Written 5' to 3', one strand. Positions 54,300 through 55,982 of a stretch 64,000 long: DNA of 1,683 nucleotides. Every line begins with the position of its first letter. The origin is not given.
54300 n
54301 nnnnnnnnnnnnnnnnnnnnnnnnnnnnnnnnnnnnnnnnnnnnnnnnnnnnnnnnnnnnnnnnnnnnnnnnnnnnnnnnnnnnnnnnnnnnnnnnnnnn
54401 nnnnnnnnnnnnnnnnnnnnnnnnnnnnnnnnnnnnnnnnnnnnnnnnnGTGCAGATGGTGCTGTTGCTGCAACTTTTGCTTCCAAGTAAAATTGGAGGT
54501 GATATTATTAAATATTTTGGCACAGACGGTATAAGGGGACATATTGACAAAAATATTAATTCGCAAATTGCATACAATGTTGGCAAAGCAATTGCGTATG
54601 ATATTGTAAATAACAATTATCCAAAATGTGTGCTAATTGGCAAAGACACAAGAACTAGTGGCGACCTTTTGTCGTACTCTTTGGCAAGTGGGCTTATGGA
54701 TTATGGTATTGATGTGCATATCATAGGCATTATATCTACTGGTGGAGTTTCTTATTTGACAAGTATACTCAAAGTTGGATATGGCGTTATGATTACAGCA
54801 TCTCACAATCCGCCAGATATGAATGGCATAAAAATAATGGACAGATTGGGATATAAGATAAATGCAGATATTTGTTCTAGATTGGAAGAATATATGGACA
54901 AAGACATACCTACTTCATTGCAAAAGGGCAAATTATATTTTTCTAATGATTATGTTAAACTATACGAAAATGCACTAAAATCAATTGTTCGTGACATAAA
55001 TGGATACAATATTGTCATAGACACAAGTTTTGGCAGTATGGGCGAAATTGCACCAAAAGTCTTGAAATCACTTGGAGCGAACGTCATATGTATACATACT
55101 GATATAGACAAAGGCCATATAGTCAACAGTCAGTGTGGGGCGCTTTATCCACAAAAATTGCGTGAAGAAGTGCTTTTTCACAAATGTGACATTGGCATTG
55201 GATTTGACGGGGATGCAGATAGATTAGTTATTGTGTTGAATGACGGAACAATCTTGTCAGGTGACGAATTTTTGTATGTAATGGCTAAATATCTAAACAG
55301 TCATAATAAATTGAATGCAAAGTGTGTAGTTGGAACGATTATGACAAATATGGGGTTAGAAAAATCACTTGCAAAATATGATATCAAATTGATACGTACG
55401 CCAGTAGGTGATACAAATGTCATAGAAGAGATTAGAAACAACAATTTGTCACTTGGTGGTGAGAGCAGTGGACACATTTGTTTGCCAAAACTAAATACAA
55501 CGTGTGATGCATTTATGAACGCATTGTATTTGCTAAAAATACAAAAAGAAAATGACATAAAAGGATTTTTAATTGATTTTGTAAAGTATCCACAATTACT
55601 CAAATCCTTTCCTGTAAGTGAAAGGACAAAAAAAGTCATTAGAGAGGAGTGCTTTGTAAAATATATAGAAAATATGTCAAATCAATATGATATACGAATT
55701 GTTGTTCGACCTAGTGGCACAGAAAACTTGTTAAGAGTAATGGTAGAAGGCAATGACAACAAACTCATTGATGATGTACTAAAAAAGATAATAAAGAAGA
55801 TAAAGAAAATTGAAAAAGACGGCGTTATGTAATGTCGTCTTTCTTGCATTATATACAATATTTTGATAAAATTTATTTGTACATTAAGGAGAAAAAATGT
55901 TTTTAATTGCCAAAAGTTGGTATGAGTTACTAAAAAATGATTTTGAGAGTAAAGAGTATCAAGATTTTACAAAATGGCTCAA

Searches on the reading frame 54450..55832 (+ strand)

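Call 59: search_protein_families(library=pfam, proteins=[window:54450-55832:+], max_evalue=0.00001)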
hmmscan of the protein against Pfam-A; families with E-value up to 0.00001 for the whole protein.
window:54450-55832:+ (460 aa): 4 families
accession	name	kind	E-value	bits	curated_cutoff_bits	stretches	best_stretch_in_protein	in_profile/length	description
PF02878.22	PGM_PMM_I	-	1.5e-35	122.3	22.5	1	21-151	2-133/138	Phosphoglucomutase/phosphomannomutase, alpha/beta/alpha domain I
PF02880.22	PGM_PMM_III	-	4.9e-27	94.8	20.7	1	271-368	2-100/115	Phosphoglucomutase/phosphomannomutase, alpha/beta/alpha domain III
PF02879.22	PGM_PMM_II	-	3e-12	47.4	29.3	1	167-266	2-103/103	Phosphoglucomutase/phosphomannomutase, alpha/beta/alpha domain II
PF00408.26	PGM_PMM_IV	-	2.8e-09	37.3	23.1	1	416-449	34-67/68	Phosphoglucomutase/phosphomannomutase, C-terminal domain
